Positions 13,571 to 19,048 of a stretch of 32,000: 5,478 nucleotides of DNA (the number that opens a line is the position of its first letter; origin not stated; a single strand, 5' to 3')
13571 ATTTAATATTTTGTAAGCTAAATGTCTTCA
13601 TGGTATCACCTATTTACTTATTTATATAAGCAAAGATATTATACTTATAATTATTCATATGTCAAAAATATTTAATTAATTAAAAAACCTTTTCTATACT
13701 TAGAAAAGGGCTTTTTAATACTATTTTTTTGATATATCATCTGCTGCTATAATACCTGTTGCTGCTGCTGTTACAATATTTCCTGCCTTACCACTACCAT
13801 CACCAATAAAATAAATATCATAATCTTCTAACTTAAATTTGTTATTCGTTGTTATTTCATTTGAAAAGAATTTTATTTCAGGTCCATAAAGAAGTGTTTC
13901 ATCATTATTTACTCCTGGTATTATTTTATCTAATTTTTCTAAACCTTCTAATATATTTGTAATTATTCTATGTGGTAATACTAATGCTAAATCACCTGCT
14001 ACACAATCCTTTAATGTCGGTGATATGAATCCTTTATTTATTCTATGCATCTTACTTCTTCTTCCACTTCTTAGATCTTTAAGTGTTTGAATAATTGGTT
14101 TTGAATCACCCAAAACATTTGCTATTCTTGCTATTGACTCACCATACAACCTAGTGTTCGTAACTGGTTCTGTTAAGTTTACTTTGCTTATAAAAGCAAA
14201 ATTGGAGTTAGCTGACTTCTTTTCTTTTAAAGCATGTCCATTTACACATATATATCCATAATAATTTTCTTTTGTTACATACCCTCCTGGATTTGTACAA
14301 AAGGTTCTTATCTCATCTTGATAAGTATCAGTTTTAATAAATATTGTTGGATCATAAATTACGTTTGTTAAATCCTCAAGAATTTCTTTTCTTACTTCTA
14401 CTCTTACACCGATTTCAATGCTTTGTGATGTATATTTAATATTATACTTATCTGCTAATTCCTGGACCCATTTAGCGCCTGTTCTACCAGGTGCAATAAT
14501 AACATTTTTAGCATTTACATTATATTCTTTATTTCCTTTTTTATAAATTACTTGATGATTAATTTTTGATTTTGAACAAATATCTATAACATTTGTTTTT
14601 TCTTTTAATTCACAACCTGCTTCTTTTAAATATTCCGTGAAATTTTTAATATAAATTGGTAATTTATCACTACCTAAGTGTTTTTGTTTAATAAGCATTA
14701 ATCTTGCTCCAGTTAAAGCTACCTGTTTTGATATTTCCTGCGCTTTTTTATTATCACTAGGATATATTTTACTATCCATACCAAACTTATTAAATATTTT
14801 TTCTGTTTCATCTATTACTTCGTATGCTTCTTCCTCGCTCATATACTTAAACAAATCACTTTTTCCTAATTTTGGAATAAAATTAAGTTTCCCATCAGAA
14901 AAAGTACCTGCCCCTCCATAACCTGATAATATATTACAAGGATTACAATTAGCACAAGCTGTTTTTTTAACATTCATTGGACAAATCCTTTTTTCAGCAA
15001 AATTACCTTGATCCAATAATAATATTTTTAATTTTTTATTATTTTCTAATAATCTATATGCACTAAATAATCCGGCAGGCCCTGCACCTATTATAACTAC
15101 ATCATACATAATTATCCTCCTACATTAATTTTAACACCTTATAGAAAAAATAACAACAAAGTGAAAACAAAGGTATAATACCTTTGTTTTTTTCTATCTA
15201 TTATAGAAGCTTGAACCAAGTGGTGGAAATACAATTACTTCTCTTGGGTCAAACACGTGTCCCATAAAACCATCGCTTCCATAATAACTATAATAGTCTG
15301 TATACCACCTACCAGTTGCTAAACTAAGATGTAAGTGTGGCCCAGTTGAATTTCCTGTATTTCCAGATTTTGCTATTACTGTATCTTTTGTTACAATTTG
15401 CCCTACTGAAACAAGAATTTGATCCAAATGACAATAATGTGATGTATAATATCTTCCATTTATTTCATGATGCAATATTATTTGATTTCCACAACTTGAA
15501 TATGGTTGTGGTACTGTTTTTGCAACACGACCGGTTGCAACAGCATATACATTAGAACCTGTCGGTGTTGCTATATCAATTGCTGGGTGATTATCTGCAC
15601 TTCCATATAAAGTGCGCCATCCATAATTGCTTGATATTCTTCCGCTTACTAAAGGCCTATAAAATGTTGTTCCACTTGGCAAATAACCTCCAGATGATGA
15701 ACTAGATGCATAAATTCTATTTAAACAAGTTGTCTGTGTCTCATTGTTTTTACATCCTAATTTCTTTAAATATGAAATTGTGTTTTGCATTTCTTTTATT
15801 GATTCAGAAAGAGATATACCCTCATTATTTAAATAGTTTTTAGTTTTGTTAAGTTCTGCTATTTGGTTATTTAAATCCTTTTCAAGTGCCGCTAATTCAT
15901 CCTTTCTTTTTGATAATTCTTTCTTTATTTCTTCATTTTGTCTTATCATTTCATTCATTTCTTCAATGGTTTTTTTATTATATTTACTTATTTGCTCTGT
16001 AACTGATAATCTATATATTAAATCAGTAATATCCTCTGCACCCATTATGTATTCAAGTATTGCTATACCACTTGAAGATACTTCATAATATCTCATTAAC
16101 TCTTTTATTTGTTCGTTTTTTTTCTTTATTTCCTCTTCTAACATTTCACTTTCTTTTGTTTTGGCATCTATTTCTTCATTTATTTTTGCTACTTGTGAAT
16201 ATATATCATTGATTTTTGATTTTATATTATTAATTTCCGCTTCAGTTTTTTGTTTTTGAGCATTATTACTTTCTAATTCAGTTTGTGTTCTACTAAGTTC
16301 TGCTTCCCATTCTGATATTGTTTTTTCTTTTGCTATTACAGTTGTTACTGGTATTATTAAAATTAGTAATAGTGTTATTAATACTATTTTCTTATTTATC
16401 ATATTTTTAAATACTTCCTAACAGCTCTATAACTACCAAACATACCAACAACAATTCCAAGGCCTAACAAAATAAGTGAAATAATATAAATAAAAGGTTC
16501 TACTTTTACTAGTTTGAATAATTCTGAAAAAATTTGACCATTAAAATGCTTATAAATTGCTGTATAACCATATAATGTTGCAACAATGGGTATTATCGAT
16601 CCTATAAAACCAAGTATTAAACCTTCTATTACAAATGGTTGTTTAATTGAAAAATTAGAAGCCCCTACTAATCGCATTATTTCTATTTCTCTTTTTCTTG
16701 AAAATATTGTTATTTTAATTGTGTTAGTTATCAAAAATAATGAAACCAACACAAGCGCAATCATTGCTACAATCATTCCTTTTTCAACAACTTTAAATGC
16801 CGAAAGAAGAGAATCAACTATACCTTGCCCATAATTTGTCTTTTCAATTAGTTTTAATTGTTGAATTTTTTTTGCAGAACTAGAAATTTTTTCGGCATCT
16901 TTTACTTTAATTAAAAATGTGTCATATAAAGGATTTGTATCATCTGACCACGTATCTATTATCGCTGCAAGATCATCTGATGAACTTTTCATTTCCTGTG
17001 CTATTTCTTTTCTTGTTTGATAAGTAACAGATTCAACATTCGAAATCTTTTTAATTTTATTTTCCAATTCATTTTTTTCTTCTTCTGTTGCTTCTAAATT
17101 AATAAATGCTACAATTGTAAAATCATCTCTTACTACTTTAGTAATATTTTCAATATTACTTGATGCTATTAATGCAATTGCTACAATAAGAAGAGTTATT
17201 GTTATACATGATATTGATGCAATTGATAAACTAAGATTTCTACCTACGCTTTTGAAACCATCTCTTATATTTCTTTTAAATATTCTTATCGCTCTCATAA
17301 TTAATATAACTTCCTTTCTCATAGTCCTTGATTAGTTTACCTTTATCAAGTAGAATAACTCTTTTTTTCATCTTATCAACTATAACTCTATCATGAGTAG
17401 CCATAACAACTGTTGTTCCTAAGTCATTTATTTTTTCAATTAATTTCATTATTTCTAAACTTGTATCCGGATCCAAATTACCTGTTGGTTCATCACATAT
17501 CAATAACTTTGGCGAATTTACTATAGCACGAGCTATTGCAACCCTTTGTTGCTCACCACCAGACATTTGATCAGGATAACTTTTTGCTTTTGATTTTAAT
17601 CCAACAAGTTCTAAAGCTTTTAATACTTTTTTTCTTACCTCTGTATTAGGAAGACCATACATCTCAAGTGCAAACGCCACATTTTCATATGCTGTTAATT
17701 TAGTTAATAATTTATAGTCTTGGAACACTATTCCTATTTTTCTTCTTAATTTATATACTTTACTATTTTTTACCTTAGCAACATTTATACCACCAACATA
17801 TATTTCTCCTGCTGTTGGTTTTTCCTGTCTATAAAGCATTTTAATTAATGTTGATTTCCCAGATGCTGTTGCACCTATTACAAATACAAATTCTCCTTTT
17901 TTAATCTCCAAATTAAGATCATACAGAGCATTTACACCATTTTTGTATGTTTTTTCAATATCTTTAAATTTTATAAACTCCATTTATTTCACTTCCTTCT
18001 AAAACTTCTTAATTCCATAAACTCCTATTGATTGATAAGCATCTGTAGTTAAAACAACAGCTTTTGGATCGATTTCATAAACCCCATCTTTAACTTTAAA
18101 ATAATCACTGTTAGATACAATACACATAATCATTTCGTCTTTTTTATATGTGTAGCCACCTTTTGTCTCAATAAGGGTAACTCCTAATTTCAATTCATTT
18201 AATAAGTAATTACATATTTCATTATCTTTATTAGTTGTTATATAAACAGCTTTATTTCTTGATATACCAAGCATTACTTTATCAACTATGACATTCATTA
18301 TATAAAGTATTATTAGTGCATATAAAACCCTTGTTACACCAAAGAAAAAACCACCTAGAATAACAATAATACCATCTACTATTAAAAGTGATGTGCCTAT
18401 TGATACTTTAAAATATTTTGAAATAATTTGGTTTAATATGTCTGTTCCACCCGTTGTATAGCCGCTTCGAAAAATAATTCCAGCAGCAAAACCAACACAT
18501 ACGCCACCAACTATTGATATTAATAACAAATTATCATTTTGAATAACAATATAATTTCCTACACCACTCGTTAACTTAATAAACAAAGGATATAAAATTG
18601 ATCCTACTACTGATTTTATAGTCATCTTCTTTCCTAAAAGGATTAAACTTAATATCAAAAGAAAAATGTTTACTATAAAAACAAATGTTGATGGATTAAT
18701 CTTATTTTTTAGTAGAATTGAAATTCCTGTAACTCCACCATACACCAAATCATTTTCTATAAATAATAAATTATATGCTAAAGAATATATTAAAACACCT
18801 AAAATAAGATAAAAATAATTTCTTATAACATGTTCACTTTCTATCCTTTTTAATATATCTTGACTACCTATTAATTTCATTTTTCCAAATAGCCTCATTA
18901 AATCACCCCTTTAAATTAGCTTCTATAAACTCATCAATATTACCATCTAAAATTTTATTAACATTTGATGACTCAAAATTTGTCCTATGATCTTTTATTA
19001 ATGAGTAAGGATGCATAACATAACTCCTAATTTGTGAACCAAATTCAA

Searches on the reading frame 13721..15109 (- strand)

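Call 3: search_protein_families(library=pfam, proteins=[window:13721-15109:-], max_evalue=0.01)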
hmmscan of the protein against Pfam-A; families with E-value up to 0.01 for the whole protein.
window:13721-15109:- (462 aa): 12 families
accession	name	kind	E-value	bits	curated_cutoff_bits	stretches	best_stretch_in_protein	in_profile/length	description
PF21688.3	FAD-depend_C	-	1.3e-12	48.8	27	1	263-412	42-195/197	FAD-dependent protein, C-terminal domain-like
PF07992.20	Pyr_redox_2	-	1.3e-08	35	26.1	1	2-210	1-110/291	Pyridine nucleotide-disulphide oxidoreductase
PF03486.20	HI0933_like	-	3.5e-08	33.6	50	1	3-106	2-102/244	HI0933-like protein Rossmann domain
PF01266.30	DAO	-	7.6e-07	29.4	27.9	1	3-37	1-34/353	FAD dependent oxidoreductase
PF00890.30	FAD_binding_2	-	8e-07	29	20.4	1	3-35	1-31/414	FAD binding domain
PF05834.18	Lycopene_cycl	-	2.6e-05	23.9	23.4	1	3-36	1-34/380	Lycopene cyclase protein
PF01134.28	GIDA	-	7e-05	22.5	22.1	0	3-57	1-42/391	Glucose inhibited division protein A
PF01946.23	Thi4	-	0.00021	21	26.2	1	3-34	19-49/235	Thi4 family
PF13738.12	Pyr_redox_3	-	0.00032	20.5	30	0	5-38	1-33/305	Pyridine nucleotide-disulphide oxidoreductase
PF13450.12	NAD_binding_8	-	0.00045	20.9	21.9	1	6-36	1-29/68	NAD(P)-binding Rossmann-like domain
PF13454.12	NAD_binding_9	-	0.0018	18.7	21.8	1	5-42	1-40/155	FAD-NAD(P)-binding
PF01494.25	FAD_binding_3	-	0.0071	16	22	0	2-21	2-21/349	FAD binding domain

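Call 4: search_protein_families(library=ncbifam, proteins=[window:13721-15109:-], max_evalue=0.01)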
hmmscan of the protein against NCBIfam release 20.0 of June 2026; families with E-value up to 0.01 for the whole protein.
window:13721-15109:- (462 aa): 36 families (the best 25 are shown)
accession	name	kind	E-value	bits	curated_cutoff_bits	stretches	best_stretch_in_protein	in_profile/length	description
TIGR02032.1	GG-red-SF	subfamily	2e-11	44.1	158.8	1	2-50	1-47/297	geranylgeranyl reductase family protein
NF004943.0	PRK06292.2-1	equivalog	8.4e-08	31.4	432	1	153-236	214-293/456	dihydrolipoyl dehydrogenase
TIGR01350.1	lipoamide_DH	equivalog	2.6e-07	29.7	408.8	0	1-27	1-27/461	dihydrolipoyl dehydrogenase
TIGR00275.1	TIGR00275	subfamily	8.3e-07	28.2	183.8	1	4-43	1-38/401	aminoacetone oxidase family FAD-binding enzyme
TIGR02053.1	MerA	equivalog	1.5e-06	27.5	454.45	1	123-212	179-269/465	mercury(II) reductase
NF004820.0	PRK06175.1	equivalog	1.7e-06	27.2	472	1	2-262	5-234/433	L-aspartate oxidase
TIGR01292.1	TRX_reduct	equivalog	4.4e-06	25.7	343.45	0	2-32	1-29/300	thioredoxin-disulfide reductase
TIGR01377.1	soxA_mon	subfamily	7.4e-06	25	479.65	1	2-39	1-36/381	amino oxidase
NF041080.1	DGGGPL_reductase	equivalog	1e-05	24.6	580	1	2-36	2-34/447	digeranylgeranylglycerophospholipid reductase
TIGR01813.1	flavo_cyto_c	subfamily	1e-05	24.5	285.45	0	153-216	132-199/444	flavocytochrome c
NF038171.1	maturase_LodB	equivalog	2e-05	23.9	400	1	3-42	1-39/361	lysine-epsilon-oxidase maturase LodB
NF005546.0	PRK07208.1-2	equivalog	0.00039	19.1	418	1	3-33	6-36/527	hypothetical protein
TIGR03364.1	HpnW_proposed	hypoth_equivalog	0.0004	19.6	285.1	0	154-249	148-238/365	TIGR03364 family FAD-dependent oxidoreductase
TIGR01988.1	Ubi-OHases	subfamily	0.00046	19.1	224.65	1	3-39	1-36/387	ubiquinone biosynthesis hydroxylase, UbiH/UbiF/VisC/COQ6 family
NF053717.1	VnlPnlRedVprA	equivalog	0.00048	19.1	600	0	2-36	7-39/481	vinyl phenol reductase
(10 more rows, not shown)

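Call 68: search_protein_families(library=padloc, proteins=[window:13721-15109:-], max_evalue=0.001)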
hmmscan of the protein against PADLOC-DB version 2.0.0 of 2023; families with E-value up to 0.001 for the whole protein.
window:13721-15109:- (462 aa): 0 families

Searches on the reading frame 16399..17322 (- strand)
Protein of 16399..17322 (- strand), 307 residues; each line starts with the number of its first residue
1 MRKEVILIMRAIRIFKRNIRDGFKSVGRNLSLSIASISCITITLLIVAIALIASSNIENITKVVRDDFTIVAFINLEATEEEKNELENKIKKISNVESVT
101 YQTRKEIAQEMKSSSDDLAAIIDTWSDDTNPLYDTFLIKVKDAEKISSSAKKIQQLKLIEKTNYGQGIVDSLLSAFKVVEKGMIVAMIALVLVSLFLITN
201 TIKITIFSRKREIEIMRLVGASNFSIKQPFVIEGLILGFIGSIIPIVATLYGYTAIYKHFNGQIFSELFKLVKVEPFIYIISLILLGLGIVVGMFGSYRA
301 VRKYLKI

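Call 8: search_protein_families(library=pfam, proteins=[window:16399-17322:-], max_evalue=0.00001)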
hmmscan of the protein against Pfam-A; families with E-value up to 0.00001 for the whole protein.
window:16399-17322:- (307 aa): 2 families
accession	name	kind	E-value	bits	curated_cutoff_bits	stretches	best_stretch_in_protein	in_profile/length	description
PF18075.7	FtsX_ECD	-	5.2e-18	65.9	23.5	1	69-161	2-95/96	FtsX extracellular domain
PF02687.27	FtsX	-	3.1e-12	47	25.5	1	185-304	2-115/120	FtsX-like permease C-terminal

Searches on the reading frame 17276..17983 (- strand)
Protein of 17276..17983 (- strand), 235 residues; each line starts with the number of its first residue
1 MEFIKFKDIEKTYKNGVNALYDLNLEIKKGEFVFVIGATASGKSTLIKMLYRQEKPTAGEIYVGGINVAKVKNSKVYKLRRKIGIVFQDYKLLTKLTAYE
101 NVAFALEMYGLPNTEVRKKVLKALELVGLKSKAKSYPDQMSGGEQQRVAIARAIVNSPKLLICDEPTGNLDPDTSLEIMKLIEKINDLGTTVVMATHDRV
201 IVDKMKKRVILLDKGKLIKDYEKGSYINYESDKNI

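Call 8: search_protein_families(library=pfam, proteins=[window:17276-17983:-], max_evalue=0.00001)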
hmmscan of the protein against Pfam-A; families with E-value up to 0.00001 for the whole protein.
window:17276-17983:- (235 aa): 2 families
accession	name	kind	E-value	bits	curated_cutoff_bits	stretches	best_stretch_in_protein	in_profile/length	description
PF00005.33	ABC_tran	-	3.1e-35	122.2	25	1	21-167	2-136/137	ABC transporter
PF13304.12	AAA_21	-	4.6e-07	30.6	27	0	134-203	232-304/304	AAA domain, putative AbiEii toxin, Type IV TA system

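Call 78: list_cluster_members(proteins=[window:17276-17983:-, window:5486-7435:-, window:13721-15109:-])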
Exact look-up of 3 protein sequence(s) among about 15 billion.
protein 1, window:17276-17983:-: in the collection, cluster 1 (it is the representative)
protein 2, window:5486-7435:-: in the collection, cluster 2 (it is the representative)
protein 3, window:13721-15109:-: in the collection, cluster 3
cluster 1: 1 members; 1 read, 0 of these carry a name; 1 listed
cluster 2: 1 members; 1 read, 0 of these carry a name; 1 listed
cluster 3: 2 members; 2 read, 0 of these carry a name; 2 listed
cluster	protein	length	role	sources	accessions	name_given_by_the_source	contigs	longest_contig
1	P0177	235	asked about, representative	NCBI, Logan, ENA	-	-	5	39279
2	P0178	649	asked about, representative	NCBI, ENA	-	-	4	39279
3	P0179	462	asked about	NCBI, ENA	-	-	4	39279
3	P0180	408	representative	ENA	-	-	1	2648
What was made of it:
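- Tried and rejected: The 90% clusters of the window's FtsE, UvrB and FAD protein have only 1-2 members (call 78).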

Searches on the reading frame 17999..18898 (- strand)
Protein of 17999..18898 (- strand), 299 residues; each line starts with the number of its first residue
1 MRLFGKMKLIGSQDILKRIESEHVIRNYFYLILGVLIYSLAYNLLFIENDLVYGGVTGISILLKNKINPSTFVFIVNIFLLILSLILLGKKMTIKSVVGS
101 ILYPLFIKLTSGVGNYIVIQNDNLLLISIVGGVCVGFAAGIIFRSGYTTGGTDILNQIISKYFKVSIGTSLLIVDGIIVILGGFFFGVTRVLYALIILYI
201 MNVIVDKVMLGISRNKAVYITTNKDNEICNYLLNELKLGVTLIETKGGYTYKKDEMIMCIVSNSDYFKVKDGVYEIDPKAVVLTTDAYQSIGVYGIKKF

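Call 8: search_protein_families(library=pfam, proteins=[window:17999-18898:-], max_evalue=0.00001)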
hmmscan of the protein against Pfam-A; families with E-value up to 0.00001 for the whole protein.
window:17999-18898:- (299 aa): 2 families
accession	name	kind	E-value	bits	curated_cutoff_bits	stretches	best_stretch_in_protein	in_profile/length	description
PF02588.21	YitT_membrane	-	1.3e-54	185.2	24.3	1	27-232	1-204/205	Uncharacterised 5xTM membrane BCR, YitT family COG1284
PF10035.14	DUF2179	-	2.6e-13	50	22.8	1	239-291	2-54/55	Uncharacterized protein conserved in bacteria (DUF2179)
